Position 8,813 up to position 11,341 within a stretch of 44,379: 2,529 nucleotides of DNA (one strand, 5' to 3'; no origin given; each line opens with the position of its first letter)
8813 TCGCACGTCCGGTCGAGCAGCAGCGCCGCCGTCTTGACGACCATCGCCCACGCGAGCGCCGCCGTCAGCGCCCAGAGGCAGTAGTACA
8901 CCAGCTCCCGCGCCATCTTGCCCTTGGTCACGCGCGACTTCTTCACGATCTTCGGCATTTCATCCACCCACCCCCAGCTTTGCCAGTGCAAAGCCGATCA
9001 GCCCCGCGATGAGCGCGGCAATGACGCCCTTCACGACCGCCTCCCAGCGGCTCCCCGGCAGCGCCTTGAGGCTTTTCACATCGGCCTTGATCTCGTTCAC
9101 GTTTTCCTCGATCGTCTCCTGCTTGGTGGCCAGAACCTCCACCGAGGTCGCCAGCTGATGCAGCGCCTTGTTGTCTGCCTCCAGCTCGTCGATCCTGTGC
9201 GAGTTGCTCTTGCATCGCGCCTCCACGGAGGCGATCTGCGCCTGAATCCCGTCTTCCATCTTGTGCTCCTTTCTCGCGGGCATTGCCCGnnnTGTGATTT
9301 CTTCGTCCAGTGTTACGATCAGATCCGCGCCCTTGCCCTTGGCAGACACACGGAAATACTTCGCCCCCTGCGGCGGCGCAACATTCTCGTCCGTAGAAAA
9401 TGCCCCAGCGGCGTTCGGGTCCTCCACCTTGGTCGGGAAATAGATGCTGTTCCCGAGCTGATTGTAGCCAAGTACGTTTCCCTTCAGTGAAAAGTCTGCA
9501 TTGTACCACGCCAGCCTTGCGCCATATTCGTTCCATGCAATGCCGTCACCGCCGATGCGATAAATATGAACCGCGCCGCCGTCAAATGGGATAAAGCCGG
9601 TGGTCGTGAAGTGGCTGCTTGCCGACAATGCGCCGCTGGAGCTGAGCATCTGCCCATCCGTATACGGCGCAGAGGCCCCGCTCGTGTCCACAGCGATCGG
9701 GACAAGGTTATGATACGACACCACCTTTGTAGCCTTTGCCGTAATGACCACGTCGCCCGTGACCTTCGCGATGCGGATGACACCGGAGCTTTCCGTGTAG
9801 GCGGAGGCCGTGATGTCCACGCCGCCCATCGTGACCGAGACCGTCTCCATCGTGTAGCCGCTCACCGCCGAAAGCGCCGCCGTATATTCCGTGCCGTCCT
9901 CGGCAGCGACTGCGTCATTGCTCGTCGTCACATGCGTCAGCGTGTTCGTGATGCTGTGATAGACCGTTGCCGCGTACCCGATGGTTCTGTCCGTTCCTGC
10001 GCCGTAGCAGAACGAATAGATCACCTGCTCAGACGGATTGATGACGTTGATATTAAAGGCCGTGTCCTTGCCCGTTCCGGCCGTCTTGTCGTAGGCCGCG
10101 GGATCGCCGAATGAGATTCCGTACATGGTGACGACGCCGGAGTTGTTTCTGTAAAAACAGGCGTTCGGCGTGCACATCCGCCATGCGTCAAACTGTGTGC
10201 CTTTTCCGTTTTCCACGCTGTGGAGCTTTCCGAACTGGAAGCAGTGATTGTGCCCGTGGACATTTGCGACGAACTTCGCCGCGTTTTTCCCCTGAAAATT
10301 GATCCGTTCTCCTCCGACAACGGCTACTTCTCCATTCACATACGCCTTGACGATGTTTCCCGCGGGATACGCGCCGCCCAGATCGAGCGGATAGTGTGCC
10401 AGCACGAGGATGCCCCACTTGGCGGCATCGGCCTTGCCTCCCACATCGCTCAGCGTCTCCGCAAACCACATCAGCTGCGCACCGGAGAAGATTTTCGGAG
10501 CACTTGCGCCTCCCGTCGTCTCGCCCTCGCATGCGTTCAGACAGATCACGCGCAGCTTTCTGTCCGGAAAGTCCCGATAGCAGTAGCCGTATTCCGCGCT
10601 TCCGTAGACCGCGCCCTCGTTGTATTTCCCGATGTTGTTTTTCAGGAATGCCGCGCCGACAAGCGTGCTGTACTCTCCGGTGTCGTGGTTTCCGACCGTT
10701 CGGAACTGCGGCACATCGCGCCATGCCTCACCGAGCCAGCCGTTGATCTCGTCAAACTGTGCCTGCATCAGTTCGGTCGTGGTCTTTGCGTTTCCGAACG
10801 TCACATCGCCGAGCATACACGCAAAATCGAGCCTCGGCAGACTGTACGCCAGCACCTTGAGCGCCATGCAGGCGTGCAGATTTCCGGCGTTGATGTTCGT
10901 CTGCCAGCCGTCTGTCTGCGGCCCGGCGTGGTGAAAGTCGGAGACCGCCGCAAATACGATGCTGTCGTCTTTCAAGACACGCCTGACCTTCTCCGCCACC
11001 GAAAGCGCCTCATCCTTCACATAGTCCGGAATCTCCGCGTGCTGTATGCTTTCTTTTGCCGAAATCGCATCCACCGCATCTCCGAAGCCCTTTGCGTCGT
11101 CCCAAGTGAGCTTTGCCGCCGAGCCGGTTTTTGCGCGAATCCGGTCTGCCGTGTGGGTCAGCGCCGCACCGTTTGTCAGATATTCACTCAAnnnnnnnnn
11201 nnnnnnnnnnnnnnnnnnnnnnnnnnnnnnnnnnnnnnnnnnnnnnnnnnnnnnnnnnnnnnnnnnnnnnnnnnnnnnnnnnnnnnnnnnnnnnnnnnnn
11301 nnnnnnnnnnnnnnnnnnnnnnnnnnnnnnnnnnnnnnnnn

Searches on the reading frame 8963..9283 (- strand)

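Call 51: search_protein_families(library=padloc, proteins=[window:8963-9283:-], max_evalue=0.01)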
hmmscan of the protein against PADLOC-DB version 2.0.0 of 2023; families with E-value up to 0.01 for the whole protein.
window:8963-9283:- (107 aa): 2 families
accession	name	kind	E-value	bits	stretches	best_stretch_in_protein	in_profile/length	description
PDLC00006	DruC1|DruC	-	0.0027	14.2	1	9-74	246-311/626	Unknown function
PDLC00517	JetC1|JetC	-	0.0037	13.6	1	17-84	690-753/1119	DUF3584 domain; MukB-like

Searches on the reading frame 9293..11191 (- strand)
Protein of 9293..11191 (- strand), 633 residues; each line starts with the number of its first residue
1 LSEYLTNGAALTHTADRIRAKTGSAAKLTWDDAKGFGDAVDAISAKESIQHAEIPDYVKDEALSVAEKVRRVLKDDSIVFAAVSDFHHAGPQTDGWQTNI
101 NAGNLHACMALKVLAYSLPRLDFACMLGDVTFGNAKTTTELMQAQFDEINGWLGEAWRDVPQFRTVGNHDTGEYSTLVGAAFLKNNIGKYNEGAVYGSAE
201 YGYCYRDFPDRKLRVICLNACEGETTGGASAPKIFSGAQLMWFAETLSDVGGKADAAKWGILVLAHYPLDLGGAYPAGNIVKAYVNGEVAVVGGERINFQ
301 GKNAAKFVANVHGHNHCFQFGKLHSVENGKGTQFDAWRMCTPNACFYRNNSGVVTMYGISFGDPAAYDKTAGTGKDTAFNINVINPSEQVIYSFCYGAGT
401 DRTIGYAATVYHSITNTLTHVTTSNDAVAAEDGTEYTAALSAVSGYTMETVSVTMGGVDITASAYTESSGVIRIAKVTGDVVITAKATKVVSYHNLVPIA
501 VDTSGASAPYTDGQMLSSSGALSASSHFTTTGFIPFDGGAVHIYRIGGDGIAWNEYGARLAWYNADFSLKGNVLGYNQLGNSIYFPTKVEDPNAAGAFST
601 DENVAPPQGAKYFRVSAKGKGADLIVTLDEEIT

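Call 15: search_protein_families(library=phrogs, proteins=[window:9293-11191:-], max_evalue=0.001)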
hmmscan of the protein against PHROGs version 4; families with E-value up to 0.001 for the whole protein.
window:9293-11191:- (633 aa): 1 family
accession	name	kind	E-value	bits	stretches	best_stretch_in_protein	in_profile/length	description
phrog_7158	-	unknown function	2.4e-14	54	1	76-406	220-554/554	-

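Call 16: search_protein_families(library=pfam, proteins=[window:9293-11191:-], max_evalue=0.001)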
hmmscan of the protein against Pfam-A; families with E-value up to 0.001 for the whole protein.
window:9293-11191:- (633 aa): 0 families
